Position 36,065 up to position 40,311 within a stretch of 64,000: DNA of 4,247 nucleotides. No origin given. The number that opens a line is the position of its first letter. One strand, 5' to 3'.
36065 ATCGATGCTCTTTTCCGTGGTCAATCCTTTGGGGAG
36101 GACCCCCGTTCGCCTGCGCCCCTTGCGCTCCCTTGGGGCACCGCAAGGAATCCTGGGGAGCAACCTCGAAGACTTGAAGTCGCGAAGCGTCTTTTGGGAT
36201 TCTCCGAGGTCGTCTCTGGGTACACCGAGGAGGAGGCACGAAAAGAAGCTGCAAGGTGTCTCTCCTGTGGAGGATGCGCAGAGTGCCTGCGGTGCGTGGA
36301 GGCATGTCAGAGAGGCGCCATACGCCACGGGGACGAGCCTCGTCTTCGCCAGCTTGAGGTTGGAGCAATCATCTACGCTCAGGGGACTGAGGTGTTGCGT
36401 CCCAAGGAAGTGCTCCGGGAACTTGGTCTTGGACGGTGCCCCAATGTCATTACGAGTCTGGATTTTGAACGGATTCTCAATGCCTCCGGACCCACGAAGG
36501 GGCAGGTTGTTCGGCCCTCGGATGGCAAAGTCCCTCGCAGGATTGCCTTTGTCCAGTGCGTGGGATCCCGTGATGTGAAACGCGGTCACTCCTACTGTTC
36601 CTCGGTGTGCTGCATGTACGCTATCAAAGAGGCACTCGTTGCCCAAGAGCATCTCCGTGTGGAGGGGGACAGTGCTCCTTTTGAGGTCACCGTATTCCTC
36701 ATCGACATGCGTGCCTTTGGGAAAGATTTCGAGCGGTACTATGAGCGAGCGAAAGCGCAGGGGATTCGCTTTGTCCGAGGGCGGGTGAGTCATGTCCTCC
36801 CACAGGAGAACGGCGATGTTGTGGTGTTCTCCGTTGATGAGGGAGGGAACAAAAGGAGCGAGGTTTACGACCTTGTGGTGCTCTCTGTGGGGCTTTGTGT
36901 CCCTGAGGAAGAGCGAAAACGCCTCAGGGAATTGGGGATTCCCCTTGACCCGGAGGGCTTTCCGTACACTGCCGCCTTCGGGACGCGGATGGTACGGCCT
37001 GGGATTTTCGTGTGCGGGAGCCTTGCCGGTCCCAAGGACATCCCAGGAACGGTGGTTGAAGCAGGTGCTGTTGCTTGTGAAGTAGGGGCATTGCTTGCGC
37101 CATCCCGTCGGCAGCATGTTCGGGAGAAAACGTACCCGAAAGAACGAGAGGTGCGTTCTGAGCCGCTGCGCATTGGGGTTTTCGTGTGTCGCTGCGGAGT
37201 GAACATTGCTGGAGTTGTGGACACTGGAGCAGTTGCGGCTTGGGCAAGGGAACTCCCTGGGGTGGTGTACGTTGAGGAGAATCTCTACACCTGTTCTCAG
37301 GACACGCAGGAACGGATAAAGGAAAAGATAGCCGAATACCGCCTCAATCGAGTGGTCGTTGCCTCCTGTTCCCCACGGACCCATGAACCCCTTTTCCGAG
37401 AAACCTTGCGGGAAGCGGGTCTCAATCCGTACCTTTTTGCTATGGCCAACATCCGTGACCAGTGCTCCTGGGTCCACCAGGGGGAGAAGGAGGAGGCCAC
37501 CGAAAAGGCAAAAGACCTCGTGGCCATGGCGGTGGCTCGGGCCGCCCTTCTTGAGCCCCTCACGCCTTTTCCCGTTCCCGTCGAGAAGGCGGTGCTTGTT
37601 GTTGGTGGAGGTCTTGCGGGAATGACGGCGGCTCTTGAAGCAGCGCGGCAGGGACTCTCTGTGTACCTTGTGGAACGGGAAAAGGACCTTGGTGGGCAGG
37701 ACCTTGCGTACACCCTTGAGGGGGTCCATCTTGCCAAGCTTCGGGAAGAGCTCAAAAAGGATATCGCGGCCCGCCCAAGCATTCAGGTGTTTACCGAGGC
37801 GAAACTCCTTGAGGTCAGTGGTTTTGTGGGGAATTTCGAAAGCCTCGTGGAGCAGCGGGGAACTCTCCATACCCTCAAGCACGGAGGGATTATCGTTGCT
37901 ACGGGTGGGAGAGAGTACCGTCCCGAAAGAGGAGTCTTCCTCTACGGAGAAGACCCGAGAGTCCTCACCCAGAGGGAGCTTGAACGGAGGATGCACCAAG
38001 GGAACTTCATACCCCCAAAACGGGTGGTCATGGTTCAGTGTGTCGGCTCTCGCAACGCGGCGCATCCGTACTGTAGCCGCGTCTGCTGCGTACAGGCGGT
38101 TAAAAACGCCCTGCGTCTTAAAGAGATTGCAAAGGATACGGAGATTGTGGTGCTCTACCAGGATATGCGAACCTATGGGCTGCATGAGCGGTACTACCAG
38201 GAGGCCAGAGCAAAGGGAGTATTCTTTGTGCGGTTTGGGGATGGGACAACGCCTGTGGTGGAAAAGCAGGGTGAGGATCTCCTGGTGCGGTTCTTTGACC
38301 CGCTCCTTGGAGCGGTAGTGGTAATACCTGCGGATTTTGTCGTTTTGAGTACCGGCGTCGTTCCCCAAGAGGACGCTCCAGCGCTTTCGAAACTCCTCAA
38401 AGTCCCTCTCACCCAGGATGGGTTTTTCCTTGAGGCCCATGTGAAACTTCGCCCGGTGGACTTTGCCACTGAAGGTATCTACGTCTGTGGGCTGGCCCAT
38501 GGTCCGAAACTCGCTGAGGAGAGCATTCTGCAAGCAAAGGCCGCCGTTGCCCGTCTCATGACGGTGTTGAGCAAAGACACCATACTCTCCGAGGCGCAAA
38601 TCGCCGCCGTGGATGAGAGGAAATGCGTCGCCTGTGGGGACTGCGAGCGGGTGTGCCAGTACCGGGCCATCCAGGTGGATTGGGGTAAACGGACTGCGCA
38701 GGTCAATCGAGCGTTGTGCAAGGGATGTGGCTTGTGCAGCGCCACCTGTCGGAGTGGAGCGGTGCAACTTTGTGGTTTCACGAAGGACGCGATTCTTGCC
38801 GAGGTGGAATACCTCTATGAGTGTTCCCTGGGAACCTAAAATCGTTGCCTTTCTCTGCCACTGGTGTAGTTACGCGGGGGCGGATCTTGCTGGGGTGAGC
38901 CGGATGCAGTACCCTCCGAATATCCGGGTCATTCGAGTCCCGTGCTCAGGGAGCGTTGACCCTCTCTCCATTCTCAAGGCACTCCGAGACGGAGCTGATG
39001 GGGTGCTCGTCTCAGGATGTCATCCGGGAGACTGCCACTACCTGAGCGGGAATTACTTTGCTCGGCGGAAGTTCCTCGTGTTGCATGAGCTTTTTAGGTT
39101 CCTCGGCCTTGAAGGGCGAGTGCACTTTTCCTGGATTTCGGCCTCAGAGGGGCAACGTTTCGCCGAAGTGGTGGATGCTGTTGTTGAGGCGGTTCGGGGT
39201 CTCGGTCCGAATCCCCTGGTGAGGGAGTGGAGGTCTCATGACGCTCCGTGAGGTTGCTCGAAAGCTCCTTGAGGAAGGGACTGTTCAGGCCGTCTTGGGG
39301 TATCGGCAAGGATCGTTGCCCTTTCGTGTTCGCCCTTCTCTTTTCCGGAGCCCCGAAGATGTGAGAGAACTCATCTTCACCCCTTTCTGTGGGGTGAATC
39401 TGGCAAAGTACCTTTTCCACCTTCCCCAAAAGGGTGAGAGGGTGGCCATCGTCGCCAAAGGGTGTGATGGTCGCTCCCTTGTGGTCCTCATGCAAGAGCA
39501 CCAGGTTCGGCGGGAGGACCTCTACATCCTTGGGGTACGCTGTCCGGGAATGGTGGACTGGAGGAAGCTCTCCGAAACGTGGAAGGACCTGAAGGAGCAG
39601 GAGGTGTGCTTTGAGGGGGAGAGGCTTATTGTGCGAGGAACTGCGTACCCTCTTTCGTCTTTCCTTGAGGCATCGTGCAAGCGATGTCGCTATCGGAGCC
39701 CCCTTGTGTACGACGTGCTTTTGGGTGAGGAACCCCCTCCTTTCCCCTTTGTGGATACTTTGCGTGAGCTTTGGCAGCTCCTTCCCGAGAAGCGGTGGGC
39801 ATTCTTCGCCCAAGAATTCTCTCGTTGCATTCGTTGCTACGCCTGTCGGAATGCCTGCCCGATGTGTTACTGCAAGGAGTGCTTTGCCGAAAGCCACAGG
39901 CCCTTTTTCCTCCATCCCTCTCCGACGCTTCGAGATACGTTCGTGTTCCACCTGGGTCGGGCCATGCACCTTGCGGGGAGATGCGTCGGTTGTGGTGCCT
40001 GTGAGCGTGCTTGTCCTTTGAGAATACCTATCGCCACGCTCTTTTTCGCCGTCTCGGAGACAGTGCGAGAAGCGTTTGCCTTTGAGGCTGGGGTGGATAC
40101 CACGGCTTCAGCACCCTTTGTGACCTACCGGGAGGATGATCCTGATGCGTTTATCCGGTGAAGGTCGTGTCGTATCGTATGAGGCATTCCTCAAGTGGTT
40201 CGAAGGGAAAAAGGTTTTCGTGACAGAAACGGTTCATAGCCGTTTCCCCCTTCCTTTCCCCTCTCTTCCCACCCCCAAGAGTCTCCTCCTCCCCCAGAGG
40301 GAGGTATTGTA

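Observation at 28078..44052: A roughly 16-kb translationally coupled C1/folate operon fuses fhs, MetFV, Hdr-like and Flx-like modules with folC and a methyl-THF:corrinoid methyltransferase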

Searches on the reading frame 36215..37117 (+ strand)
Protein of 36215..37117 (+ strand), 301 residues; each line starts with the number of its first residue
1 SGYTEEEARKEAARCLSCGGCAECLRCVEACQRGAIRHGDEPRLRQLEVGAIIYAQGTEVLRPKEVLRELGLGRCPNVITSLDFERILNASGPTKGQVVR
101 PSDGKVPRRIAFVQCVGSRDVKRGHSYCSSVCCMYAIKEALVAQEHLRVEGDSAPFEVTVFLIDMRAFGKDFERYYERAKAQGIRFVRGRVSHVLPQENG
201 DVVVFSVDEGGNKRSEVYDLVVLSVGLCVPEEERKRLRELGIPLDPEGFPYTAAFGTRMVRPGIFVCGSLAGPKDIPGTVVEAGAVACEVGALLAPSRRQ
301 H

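Call 37: search_solved_structures(query=window:36215-37117:+, max_evalue=1e-10, show_alignments=1)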
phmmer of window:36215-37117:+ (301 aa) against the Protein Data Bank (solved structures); distinct sequences matched with E-value up to 1e-10: 6.
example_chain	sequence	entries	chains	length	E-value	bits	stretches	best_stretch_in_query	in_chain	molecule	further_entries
8rvv_A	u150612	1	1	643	1.2e-63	218.4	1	19-289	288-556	H(2):CoB-CoM heterodisulfide,ferredoxin reductase subunit A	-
8rvu_a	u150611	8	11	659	1.3e-63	218.4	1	19-289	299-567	H(2):CoB-CoM heterodisulfide,ferredoxin reductase subunit A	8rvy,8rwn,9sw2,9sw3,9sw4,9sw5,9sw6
5odc_A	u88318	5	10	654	1.4e-59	205.1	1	20-295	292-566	Heterodisulfide reductase, subunit A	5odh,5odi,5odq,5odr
9sfi_A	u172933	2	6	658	2.5e-52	181.3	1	20-291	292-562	CoB--CoM heterodisulfide reductase iron-sulfur subunit A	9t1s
7bkb_A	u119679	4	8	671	1.3e-45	159.2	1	19-288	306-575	CoB--CoM heterodisulfide reductase iron-sulfur subunit A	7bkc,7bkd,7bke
6tjr_A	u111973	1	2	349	2.7e-22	82.7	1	69-289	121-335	Fumarate reductase/succinate dehydrogenase flavoprotein domain protein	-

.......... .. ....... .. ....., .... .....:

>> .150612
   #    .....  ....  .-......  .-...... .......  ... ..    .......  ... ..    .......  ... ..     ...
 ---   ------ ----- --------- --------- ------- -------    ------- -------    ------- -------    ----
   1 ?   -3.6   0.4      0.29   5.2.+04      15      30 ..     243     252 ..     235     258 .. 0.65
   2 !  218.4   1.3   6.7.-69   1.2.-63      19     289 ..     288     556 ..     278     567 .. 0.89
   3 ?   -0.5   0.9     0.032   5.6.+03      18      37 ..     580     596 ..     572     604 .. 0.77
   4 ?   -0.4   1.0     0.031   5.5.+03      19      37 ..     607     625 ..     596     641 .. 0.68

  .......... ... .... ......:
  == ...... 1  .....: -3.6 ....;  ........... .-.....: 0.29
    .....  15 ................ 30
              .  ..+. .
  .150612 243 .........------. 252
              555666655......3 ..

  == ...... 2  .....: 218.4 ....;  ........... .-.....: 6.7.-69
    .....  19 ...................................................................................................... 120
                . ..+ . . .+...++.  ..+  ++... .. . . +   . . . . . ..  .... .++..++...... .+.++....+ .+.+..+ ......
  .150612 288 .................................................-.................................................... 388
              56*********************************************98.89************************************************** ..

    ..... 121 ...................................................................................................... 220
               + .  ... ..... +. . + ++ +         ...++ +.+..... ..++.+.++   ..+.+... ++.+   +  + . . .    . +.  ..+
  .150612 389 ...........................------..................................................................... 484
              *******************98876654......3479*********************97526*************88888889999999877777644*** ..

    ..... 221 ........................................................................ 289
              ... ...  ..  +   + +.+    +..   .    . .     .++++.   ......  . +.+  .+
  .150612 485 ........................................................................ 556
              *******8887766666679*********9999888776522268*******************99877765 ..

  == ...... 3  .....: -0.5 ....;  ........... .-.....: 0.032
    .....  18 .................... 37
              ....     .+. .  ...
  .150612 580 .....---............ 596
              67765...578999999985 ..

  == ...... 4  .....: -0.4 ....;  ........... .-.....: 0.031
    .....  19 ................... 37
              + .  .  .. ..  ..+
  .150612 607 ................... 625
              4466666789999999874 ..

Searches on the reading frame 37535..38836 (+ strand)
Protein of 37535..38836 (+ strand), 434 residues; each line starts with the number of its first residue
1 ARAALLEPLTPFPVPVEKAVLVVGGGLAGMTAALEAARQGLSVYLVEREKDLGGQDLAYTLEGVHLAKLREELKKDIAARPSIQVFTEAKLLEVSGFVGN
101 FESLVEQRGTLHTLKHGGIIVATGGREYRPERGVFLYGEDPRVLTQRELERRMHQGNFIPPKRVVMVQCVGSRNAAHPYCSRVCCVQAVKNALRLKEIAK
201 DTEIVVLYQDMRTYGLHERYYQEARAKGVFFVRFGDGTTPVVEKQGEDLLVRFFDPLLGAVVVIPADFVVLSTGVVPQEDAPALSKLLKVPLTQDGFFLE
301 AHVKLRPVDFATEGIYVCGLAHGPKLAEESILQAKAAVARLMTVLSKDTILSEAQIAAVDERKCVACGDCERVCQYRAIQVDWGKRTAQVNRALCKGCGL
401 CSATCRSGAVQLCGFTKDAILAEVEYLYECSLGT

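Call 38: search_solved_structures(query=window:37535-38836:+, max_evalue=1e-10, show_alignments=1)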
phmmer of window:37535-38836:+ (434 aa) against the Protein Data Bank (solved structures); distinct sequences matched with E-value up to 1e-10: 6.
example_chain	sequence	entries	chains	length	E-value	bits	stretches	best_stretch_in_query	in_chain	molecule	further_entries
8rvu_a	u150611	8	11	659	2.2e-72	247.4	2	114-426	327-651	H(2):CoB-CoM heterodisulfide,ferredoxin reductase subunit A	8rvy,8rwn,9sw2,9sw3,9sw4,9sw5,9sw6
8rvv_A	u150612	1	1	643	2.4e-72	247.2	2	115-426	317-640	H(2):CoB-CoM heterodisulfide,ferredoxin reductase subunit A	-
5odc_A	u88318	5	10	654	1.3e-71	244.8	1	117-428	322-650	Heterodisulfide reductase, subunit A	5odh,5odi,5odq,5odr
9sfi_A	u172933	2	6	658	3.3e-65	223.7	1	113-425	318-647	CoB--CoM heterodisulfide reductase iron-sulfur subunit A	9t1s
7bkb_A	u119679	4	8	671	6.6e-59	202.9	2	160-427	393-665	CoB--CoM heterodisulfide reductase iron-sulfur subunit A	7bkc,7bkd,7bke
6tjr_A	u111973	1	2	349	2.6e-28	102.1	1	18-341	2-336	Fumarate reductase/succinate dehydrogenase flavoprotein domain protein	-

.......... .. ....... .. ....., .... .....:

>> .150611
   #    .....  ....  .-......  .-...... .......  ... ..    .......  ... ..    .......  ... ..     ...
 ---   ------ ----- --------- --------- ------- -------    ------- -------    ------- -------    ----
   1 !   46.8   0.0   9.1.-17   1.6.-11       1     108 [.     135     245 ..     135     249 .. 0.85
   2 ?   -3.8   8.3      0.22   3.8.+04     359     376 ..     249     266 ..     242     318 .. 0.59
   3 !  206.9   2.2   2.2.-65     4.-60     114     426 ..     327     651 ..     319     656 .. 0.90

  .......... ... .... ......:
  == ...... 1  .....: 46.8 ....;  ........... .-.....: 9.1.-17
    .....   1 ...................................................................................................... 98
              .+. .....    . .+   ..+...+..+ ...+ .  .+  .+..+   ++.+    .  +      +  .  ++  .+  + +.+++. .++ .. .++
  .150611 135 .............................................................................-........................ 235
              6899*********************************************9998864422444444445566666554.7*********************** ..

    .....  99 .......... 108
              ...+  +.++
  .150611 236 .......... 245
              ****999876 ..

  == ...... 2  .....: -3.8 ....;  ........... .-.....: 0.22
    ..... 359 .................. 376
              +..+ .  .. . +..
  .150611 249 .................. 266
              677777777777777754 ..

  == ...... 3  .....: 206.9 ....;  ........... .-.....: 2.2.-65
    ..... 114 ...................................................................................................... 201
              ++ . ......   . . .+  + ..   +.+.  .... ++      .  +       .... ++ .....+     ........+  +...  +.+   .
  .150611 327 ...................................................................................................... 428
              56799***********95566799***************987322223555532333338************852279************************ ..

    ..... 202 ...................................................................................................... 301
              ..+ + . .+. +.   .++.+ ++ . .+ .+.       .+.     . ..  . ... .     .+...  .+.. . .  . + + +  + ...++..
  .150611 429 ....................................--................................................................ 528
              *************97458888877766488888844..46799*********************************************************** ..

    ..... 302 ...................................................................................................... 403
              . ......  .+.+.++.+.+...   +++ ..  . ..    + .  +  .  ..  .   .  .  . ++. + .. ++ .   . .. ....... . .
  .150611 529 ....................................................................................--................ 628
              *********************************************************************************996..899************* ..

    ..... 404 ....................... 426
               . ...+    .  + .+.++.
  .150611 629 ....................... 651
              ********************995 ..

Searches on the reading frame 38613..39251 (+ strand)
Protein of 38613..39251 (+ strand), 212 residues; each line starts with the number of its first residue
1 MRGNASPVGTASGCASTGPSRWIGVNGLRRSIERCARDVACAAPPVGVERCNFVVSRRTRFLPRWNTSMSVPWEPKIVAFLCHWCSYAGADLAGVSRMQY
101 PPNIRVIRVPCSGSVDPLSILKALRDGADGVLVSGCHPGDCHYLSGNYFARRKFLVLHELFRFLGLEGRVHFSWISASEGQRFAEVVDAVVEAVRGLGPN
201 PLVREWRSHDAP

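Call 5: search_protein_families(library=pfam, proteins=[window:38613-39251:+], max_evalue=0.01)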
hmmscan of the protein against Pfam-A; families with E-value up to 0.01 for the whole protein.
window:38613-39251:+ (212 aa): 1 family
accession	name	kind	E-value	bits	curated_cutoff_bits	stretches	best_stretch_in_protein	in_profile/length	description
PF02662.21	FlpD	-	3.3e-51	172.9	22.3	1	77-198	1-123/123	Methyl-viologen-reducing hydrogenase, delta subunit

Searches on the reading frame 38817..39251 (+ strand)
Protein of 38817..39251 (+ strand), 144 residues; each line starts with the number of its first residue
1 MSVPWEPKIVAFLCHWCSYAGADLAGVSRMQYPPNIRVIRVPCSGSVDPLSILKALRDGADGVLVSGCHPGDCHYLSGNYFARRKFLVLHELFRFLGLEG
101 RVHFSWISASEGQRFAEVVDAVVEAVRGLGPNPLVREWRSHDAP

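Call 32: search_protein_families(library=ncbifam, proteins=[window:38817-39251:+], max_evalue=0.001)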
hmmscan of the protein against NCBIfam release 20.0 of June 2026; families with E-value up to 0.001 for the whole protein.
window:38817-39251:+ (144 aa): 4 families
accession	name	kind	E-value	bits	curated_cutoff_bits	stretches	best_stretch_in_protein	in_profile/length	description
NF040770.1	hetero_SS_HdrA2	exception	1.2e-47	162.5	1100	1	6-131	647-773/777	CoB-CoM heterodisulfide reductase HdrA2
NF045873.1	F420_non_VhuD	exception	1.6e-36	125.3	215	1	6-134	1-130/132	F420-non-reducing hydrogenase iron-sulfur subunit VhuD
NF041891.1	hdrA_Methbact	equivalog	8e-10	37.6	1300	1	6-75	643-710/762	ferredoxin:CoB-CoM heterodisulfide reductase subunit HdrA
NF041778.1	hetero_SS_HdrA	equivalog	4.3e-05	21.5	1400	1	8-66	655-713/771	ferredoxin:CoB-CoM heterodisulfide reductase subunit HdrA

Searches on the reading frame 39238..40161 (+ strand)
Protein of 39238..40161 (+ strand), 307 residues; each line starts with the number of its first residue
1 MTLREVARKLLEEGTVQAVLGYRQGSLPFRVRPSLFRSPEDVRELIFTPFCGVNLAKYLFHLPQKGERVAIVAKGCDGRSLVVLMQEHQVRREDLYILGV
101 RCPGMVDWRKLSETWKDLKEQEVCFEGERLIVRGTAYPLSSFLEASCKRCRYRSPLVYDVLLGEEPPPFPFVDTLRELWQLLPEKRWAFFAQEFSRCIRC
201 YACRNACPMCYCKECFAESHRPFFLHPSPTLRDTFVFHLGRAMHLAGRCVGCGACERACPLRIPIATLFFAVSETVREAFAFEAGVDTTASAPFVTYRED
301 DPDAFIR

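Call 5: search_protein_families(library=pfam, proteins=[window:39238-40161:+], max_evalue=0.01)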
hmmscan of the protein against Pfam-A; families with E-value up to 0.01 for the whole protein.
window:39238-40161:+ (307 aa): 10 families
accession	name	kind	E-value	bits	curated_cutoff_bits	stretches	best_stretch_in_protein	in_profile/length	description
PF12797.12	Fer4_2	-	4.7e-08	32.9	24.5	2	244-260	5-21/22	4Fe-4S binding domain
PF00037.32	Fer4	-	1.4e-05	25.1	21.1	2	247-260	6-19/24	4Fe-4S binding domain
PF13183.11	Fer4_8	-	6.2e-05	23.9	27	1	194-263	2-68/68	4Fe-4S dicluster domain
PF04422.18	FrhB_FdhB_N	-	7.9e-05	23.2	22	1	6-45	24-63/78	Coenzyme F420 hydrogenase/dehydrogenase, beta subunit N-term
PF12800.12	Fer4_4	-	9.5e-05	22.9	24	1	247-260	2-15/17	4Fe-4S binding domain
PF13534.11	Fer4_17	-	0.0016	19.4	22.2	1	196-263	1-60/61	4Fe-4S dicluster domain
PF12837.12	Fer4_6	-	0.0017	18.7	25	1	247-260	7-20/24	4Fe-4S binding domain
PF13187.11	Fer4_9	-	0.0022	18.4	27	0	196-261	1-49/52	4Fe-4S dicluster domain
PF12798.12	Fer4_3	-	0.0024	19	27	0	249-261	1-13/15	4Fe-4S binding domain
PF04432.18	FrhB_FdhB_C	-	0.0033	17.7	23.3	0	67-157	2-105/150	Coenzyme F420 hydrogenase/dehydrogenase, beta subunit C terminus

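Call 32: search_protein_families(library=ncbifam, proteins=[window:39238-40161:+], max_evalue=0.001)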
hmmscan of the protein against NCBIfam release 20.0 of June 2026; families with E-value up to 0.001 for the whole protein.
window:39238-40161:+ (307 aa): 4 families
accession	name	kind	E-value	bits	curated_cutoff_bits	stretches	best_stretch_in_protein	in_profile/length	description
TIGR00273.1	TIGR00273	equivalog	2.8e-07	29.8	444.8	1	193-273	288-369/432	LutB/LldF family L-lactate oxidation iron-sulfur protein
NF045670.1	quin_L_LdhH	equivalog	5.2e-07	28.3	800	1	192-277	301-384/706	L-lactate dehydrogenase (quinone) large subunit LdhH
TIGR01971.1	NuoI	subfamily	1.8e-05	24.3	113.05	0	247-282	81-116/121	NADH-quinone oxidoreductase, chain I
NF004536.0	PRK05888.1-1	equivalog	5.9e-05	22.5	212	0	247-283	97-133/180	NADH-quinone oxidoreductase subunit NuoI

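Call 68: search_solved_structures(query=window:39238-40158:+, max_evalue=0.01)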
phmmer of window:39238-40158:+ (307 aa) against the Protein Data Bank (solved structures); distinct sequences matched with E-value up to 0.01: 48.
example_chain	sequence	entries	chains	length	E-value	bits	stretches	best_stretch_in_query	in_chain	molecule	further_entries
7bkb_E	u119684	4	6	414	5.4e-31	111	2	187-290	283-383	Formate dehydrogenase, beta subunit (F420)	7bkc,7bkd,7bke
9t1s_M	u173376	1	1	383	2.9e-29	105.3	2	191-290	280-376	formate dehydrogenase (coenzyme F420)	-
8rvu_E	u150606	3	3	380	7e-27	97.5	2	192-288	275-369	Formate dehydrogenase, beta subunit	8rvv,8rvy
7qco_C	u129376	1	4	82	0.00051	22.4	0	248-278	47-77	Photosystem I iron-sulfur center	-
4kt0_C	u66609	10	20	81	0.00052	22.4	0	243-263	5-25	Photosystem I iron-sulfur center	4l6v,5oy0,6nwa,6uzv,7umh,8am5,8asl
9e0j_K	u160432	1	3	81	0.00053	22.3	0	241-263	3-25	Photosystem I iron-sulfur center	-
9ygv_C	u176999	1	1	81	0.00061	22.1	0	248-277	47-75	Photosystem I iron-sulfur center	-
8cmo_C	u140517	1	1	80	0.00068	22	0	245-263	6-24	Photosystem I subunit VII PsaC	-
6kif_C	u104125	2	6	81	0.0007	21.9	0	243-263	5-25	Photosystem I iron-sulfur center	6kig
6kmw_aC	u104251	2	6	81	0.00073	21.9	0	243-263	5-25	Photosystem I iron-sulfur center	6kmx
9l0a_C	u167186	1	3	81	0.00074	21.8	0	243-263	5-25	Photosystem I iron-sulfur center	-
7f4v_aC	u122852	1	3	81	0.00076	21.8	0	243-263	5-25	Photosystem I iron-sulfur center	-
5oy0_C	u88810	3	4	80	0.00081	21.7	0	245-263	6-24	Photosystem I iron-sulfur center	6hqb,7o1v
1k0t_A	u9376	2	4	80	0.00088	21.6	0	245-263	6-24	PSAC SUBUNIT OF PHOTOSYSTEM I | Photosystem I iron-sulfur center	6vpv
9kqp_C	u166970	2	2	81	0.00097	21.5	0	248-278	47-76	Photosystem I iron-sulfur center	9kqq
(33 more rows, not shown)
